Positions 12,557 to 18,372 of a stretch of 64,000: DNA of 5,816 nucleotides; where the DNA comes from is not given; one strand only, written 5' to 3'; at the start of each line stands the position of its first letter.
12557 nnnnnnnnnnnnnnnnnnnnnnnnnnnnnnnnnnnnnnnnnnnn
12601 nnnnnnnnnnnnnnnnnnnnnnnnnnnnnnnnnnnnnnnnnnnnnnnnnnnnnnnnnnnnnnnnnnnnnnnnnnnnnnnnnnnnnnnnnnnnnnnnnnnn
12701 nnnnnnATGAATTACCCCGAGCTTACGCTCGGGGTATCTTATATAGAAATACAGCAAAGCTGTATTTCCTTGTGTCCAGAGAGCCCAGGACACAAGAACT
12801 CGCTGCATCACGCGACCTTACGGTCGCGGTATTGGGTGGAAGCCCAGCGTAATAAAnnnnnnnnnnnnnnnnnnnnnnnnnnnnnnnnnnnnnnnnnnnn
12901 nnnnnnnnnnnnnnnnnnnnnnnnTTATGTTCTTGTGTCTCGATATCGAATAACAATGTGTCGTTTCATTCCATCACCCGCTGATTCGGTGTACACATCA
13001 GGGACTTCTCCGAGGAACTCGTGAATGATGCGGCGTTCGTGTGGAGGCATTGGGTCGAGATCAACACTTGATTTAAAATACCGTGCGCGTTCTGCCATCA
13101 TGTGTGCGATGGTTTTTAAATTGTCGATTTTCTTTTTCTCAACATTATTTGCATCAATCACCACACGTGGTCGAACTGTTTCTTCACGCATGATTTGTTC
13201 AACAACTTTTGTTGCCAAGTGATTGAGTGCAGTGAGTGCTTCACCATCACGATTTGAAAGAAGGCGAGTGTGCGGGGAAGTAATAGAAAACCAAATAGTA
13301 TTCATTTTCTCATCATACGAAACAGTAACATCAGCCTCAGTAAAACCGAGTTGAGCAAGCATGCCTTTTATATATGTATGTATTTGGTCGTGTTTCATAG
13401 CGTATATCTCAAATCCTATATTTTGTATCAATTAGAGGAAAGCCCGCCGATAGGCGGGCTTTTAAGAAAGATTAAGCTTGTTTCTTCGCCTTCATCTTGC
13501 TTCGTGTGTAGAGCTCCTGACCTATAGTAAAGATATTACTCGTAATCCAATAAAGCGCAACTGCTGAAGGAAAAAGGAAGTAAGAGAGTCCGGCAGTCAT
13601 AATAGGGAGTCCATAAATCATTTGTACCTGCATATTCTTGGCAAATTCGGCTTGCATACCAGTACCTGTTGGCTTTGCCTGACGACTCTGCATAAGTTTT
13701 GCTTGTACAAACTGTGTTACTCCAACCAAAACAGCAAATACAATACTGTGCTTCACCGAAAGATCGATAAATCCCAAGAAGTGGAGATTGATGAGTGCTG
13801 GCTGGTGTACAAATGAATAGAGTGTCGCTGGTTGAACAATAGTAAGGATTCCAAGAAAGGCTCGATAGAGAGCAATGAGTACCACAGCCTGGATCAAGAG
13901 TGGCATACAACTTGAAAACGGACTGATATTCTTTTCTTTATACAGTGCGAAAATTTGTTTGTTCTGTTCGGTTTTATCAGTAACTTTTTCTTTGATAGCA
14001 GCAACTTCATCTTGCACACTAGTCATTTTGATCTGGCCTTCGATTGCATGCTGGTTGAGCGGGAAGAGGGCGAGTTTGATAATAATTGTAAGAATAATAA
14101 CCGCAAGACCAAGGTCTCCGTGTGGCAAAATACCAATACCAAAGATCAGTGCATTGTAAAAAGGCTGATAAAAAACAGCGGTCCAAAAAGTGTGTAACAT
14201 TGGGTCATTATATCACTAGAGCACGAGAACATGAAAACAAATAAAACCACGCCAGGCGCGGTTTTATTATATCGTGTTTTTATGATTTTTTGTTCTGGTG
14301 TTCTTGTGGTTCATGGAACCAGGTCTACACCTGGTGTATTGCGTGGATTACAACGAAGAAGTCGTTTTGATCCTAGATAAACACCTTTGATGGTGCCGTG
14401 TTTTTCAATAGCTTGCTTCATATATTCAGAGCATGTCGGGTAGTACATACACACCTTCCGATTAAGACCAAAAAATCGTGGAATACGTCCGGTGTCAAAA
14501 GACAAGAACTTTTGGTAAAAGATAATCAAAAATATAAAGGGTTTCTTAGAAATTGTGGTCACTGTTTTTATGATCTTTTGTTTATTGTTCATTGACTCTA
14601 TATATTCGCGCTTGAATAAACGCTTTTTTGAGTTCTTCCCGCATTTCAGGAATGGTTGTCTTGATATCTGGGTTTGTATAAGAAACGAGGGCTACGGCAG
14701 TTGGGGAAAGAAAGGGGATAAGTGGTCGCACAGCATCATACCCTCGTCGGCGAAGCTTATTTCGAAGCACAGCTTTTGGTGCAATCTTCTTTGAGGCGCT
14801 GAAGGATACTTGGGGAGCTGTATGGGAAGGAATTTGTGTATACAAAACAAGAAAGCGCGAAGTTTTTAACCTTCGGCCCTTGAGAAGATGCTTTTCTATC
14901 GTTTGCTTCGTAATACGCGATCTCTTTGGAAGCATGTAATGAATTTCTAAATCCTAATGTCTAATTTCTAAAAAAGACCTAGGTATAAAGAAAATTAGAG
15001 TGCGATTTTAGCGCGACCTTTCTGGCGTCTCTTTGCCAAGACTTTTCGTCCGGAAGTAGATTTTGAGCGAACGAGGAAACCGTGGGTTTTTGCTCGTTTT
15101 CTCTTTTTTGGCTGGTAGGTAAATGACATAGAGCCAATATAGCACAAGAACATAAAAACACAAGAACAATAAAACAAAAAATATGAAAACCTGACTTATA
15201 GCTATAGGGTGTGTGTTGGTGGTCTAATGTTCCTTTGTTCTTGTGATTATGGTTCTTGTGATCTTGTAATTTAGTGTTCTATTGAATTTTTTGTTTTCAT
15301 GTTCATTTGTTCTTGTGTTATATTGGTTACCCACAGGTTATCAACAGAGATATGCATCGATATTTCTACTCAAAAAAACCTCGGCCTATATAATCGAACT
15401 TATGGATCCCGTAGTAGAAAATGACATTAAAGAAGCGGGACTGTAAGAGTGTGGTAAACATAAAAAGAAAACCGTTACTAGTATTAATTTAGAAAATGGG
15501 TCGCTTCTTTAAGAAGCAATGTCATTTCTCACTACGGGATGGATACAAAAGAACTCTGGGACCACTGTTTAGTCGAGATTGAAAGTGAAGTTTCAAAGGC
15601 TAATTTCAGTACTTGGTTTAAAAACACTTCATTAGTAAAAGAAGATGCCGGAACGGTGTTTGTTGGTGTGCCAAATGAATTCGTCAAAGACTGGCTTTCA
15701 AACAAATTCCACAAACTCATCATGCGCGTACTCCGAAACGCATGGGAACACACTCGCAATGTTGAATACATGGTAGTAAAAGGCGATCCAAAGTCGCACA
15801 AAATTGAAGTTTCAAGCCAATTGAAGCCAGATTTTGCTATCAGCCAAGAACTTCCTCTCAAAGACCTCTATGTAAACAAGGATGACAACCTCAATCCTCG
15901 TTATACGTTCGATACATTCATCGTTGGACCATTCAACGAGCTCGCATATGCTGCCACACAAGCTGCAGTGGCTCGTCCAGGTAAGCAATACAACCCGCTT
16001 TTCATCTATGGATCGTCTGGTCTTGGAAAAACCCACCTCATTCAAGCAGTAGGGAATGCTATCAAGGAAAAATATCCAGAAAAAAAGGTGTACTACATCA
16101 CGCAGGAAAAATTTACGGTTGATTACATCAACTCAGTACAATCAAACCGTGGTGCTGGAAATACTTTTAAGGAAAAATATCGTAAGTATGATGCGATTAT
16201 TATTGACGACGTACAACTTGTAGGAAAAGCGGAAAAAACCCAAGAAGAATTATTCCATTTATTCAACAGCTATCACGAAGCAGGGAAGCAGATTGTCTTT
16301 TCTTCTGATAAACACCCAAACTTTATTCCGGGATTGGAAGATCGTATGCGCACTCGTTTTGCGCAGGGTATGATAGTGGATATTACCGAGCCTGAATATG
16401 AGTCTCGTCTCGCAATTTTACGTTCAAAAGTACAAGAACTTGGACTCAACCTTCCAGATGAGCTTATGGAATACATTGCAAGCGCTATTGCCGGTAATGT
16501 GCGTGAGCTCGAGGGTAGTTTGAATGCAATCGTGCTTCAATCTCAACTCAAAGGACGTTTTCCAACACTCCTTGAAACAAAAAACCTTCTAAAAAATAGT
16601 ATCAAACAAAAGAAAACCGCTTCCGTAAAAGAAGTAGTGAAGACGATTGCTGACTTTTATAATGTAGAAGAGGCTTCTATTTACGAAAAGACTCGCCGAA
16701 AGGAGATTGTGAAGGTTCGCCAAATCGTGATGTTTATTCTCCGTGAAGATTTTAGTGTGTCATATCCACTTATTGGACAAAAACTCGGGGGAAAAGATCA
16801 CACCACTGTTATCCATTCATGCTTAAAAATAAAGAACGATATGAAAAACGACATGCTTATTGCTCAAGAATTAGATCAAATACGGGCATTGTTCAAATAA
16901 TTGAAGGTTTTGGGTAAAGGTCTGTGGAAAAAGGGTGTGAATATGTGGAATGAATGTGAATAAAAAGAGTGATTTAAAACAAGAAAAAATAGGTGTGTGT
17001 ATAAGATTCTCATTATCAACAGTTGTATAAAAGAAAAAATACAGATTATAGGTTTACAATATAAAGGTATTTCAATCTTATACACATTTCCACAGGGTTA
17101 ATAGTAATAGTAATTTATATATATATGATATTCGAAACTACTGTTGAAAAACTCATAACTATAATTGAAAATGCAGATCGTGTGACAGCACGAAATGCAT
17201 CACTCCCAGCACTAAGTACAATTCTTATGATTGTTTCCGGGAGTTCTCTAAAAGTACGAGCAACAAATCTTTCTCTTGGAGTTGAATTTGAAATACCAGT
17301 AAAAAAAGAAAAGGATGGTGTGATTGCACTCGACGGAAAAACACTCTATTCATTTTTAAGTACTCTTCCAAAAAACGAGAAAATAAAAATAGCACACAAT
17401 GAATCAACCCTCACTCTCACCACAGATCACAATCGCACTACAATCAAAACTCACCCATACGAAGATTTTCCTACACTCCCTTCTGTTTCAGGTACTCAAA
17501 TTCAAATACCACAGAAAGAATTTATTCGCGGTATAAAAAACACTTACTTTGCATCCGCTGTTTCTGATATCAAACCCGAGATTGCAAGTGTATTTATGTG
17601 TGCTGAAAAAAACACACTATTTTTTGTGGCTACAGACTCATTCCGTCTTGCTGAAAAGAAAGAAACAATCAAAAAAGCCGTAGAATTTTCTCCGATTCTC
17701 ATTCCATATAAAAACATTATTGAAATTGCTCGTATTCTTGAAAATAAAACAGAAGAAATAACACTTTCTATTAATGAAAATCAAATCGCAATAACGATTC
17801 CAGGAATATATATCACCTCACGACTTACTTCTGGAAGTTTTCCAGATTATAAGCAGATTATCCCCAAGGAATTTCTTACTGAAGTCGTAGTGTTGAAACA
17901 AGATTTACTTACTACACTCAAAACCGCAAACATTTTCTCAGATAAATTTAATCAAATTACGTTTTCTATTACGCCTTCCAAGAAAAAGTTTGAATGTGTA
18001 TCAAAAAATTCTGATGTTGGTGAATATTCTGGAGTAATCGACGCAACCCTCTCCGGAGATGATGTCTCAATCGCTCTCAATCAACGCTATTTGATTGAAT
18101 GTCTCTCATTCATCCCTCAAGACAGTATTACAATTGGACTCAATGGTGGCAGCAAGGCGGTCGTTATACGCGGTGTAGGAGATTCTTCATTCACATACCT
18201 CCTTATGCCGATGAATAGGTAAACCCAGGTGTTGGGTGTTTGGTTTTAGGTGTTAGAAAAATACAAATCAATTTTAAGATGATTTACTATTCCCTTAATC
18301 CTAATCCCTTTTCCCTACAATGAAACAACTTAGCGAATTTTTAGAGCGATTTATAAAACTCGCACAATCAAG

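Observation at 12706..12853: Two 100%-identical copies of a 146-nt multi-hairpin element, each followed by its own terminator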

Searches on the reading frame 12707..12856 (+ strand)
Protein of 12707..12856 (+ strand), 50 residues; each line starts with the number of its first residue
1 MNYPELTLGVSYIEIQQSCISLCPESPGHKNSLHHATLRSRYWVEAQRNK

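Call 55: find_homologous_proteins(query=window:12707-12856:+, max_evalue=10)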
Query seq(50 aa): 1 candidates shared short words with the query, none scored E <= 10.

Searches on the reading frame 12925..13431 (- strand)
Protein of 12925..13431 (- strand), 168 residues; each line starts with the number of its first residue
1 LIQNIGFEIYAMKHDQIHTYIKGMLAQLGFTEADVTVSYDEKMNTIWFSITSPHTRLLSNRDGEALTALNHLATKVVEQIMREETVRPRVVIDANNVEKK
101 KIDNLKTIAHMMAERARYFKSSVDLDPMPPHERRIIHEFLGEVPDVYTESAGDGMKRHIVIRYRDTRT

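Call 11: search_protein_families(library=pfam, proteins=[window:12925-13431:-], max_evalue=0.01)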
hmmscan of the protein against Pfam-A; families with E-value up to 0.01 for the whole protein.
window:12925-13431:- (168 aa): 1 family
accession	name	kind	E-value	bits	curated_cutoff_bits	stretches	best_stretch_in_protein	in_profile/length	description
PF01424.28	R3H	-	2.3e-14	53.6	26.8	1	104-162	2-59/60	R3H domain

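Call 38: find_homologous_proteins(query=window:12925-13431:-)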
Query window:12925-13431:- (168 aa): 432 proteins with E <= 0.001 among 453 candidates; the best 120 are listed.
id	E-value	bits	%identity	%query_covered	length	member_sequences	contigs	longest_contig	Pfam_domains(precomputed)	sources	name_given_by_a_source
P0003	9.3e-99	346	100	93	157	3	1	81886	PF01424.29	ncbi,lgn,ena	-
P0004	2.1e-75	270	76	93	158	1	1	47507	PF01424.29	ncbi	-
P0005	6.6e-73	262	75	91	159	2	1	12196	PF01424.29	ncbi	-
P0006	9.0e-73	261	85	85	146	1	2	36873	PF01424.29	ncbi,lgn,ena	-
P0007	2.7e-70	253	71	92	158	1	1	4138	PF01424.29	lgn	-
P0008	1.2e-68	248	77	85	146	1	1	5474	PF01424.29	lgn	-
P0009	5.3e-68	246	68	92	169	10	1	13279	PF01424.29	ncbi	-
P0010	6.2e-67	242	70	90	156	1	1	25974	PF01424.29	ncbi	-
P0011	8.3e-67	242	72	92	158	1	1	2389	PF01424.29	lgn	-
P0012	1.0e-65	238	69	90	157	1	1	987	PF01424.29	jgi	jgi:spoIIIJ-associated protein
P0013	1.4e-65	238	70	93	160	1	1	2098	PF01424.29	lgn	-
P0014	5.8e-65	236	70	90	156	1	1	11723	PF01424.29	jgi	jgi:spoIIIJ-associated protein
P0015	6.3e-65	236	68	90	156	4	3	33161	PF01424.29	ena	-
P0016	1.3e-64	235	70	90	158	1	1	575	PF01424.29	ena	-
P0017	2.8e-64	234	69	90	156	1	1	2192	PF01424.29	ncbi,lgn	-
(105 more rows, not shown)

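Call 39: find_encoding_contigs(protein=P0006, flank=6000, max_places=4)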
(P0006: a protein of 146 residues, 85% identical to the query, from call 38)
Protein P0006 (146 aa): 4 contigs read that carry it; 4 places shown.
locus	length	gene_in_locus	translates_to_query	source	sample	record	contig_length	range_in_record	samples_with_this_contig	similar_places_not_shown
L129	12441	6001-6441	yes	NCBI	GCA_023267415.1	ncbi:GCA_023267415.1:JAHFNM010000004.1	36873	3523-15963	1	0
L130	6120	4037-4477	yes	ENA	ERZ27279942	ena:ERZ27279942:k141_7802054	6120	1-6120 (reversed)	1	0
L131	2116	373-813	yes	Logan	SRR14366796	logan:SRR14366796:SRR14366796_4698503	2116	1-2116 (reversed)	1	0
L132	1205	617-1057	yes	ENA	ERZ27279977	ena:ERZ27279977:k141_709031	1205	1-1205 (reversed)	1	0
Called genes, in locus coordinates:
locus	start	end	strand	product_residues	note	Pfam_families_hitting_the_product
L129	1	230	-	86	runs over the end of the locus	-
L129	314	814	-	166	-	-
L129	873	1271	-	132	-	PF00856:SET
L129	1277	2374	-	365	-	PF00712:DNA_pol3_beta, PF02767:DNA_pol3_beta_2, PF02768:DNA_pol3_beta_3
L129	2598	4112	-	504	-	PF11638:DnaA_N, PF00308:Bac_DnaA, PF01637:ATPase_2 (weak), PF13401:AAA_22 (faint), PF08299:Bac_DnaA_C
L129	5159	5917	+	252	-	PF02096:60KD_IMP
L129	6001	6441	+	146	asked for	PF01424:R3H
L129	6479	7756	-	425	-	-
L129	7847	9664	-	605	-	PF18895:T4SS_pilin (weak)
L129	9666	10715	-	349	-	-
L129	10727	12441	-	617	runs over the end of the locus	PF19044:P-loop_TraG (weak), PF01935:DUF87 (weak), PF12846:AAA_10 (faint), PF19044:P-loop_TraG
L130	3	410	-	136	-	?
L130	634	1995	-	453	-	PF11638:DnaA_N, PF00308:Bac_DnaA, PF01637:ATPase_2 (weak), PF01695:IstB_IS21 (faint), PF13401:AAA_22 (faint), PF08299:Bac_DnaA_C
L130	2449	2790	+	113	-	PF00825:Ribonuclease_P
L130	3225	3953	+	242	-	PF02096:60KD_IMP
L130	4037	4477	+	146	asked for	PF01424:R3H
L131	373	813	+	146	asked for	PF01424:R3H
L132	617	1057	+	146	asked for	PF01424:R3H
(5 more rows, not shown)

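Call 40: find_encoding_contigs(protein=P0004, flank=6000, max_places=4)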
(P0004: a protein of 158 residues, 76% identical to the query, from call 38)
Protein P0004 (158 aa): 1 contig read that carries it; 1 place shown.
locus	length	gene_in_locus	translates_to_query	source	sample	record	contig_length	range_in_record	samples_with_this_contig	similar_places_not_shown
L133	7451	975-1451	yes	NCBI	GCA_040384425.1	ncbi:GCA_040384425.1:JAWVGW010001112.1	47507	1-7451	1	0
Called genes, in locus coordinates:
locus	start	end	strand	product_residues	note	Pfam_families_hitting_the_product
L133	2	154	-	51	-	?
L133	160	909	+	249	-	PF02096:60KD_IMP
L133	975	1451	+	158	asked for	PF01424:R3H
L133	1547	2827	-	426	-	-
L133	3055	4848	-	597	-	PF18895:T4SS_pilin (weak), PF13539:Peptidase_M15_4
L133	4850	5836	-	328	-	-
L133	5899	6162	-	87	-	PF04480:DUF559, PF18741:MTES_1575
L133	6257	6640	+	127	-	-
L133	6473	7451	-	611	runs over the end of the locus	PF19044:P-loop_TraG (weak), PF01935:DUF87 (weak), PF12846:AAA_10 (faint), PF19044:P-loop_TraG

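Call 41: find_encoding_contigs(protein=P0005, flank=6000, max_places=4)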
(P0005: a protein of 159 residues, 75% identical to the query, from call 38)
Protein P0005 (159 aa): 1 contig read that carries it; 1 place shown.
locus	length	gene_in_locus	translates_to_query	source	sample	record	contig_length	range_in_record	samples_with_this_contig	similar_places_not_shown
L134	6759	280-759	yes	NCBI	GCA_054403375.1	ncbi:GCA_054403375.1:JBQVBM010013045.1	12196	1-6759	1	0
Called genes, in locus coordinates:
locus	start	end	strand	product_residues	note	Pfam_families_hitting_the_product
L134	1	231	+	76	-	?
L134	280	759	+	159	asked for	PF01424:R3H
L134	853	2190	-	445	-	-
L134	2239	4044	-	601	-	PF18895:T4SS_pilin (weak), PF01464:SLT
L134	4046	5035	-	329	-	-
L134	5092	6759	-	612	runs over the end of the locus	PF19044:P-loop_TraG (weak), PF01935:DUF87 (weak), PF12846:AAA_10 (faint), PF19044:P-loop_TraG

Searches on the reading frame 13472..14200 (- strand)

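Call 11: search_protein_families(library=pfam, proteins=[window:13472-14200:-], max_evalue=0.01)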
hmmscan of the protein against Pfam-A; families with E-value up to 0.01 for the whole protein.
window:13472-14200:- (242 aa): 1 family
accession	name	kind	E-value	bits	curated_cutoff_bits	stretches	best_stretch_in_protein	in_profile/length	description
PF02096.25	60KD_IMP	-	5.6e-41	140.7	35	1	31-233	2-162/163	60Kd inner membrane protein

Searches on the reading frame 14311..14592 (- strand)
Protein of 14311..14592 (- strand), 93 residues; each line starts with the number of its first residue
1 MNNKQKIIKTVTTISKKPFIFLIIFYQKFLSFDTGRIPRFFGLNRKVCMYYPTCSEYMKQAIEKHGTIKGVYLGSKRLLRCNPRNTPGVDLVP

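Call 11: search_protein_families(library=pfam, proteins=[window:14311-14592:-], max_evalue=0.01)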
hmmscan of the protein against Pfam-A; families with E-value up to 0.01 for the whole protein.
window:14311-14592:- (93 aa): 1 family
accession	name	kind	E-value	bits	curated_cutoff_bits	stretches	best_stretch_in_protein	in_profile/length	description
PF01809.23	YidD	-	4.2e-23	81.3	27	1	17-92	2-67/67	Putative membrane protein insertion efficiency factor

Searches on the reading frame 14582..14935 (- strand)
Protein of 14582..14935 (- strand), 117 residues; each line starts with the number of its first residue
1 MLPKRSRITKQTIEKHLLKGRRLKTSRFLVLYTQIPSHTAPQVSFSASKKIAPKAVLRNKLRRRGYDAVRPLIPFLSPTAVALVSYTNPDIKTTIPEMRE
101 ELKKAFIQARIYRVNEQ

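Call 11: search_protein_families(library=pfam, proteins=[window:14582-14935:-], max_evalue=0.01)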
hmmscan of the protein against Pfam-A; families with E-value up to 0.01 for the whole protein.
window:14582-14935:- (117 aa): 1 family
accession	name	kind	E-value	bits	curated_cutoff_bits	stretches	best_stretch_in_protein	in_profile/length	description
PF00825.24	Ribonuclease_P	-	2.9e-10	40.6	22.3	1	3-108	2-107/109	Ribonuclease P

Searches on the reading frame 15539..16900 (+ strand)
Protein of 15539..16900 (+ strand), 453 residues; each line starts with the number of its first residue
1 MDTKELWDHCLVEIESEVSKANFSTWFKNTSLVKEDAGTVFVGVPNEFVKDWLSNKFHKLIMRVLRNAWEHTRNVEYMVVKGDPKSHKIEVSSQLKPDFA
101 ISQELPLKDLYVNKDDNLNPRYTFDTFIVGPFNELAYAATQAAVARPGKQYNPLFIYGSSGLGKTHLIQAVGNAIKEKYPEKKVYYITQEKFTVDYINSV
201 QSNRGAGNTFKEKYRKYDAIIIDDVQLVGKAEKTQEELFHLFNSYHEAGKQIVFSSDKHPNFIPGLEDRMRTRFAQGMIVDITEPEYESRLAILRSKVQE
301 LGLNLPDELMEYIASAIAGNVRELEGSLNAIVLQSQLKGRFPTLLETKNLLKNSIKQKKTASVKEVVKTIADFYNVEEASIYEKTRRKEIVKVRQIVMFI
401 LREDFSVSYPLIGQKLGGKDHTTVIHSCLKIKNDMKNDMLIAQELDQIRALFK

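Call 11: search_protein_families(library=pfam, proteins=[window:15539-16900:+], max_evalue=0.01)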
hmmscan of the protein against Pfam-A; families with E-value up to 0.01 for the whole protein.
window:15539-16900:+ (453 aa): 13 families
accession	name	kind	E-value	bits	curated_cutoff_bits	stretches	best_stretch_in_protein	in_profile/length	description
PF00308.24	Bac_DnaA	-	1.3e-61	207.9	23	1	118-281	1-162/162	Bacterial DnaA ATPAse domain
PF08299.17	Bac_DnaA_C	-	5.2e-22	78.1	31.5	1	364-431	2-69/69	Bacterial dnaA protein helix-turn-helix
PF11638.13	DnaA_N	-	5.9e-17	61.6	24.6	1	5-66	2-64/65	DnaA N-terminal domain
PF01695.23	IstB_IS21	-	4.1e-06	26.9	24.1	1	154-255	95-192/238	IstB-like ATP binding protein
PF01637.24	ATPase_2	-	5.8e-06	26.7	33.2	1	150-265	19-124/225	ATPase domain predominantly from Archaea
PF13401.12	AAA_22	-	1.4e-05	25.8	27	1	152-254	6-120/130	AAA domain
PF00004.35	AAA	-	5.6e-05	24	21.2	1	155-273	2-126/131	ATPase family associated with various cellular activities (AAA)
PF00910.28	RNA_helicase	-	6e-05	23.9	21.5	1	155-245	2-78/105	RNA helicase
PF13173.12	AAA_14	-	8.1e-05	23.1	27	1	152-240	3-86/129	AAA domain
PF13191.12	AAA_16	-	0.00069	20.6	32.6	1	146-186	18-55/167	AAA ATPase domain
PF13479.12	AAA_24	-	0.00084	19.7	27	1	154-226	5-74/195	AAA domain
PF25201.1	nSTAND6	-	0.0034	17.8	27.7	1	149-178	16-45/148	Novel STAND NTPase 6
PF12775.13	AAA_7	-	0.006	16.6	25.8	0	149-228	31-112/181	P-loop containing dynein motor region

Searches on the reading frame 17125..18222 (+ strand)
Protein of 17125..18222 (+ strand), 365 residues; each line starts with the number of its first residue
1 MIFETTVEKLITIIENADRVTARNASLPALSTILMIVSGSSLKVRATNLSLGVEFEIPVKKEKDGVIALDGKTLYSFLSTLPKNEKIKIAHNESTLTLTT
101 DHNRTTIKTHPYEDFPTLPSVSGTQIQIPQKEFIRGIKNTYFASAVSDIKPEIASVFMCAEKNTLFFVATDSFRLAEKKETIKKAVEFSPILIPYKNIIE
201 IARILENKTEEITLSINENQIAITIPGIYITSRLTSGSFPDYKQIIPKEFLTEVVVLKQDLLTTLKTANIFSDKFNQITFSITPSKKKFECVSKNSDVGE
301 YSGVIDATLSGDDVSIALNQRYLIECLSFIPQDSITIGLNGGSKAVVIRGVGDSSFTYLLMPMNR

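Call 11: search_protein_families(library=pfam, proteins=[window:17125-18222:+], max_evalue=0.01)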
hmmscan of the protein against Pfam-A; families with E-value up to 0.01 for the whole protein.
window:17125-18222:+ (365 aa): 3 families
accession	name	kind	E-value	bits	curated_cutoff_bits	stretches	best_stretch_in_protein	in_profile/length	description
PF00712.24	DNA_pol3_beta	-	1.7e-24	86.7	24.4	2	2-119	2-120/120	DNA polymerase III beta subunit, N-terminal domain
PF02767.21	DNA_pol3_beta_2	-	1.6e-23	83.6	27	1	127-241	1-116/116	DNA polymerase III beta subunit, central domain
PF02768.20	DNA_pol3_beta_3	-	1.5e-22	80.1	27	1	243-363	1-120/121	DNA polymerase III beta subunit, C-terminal domain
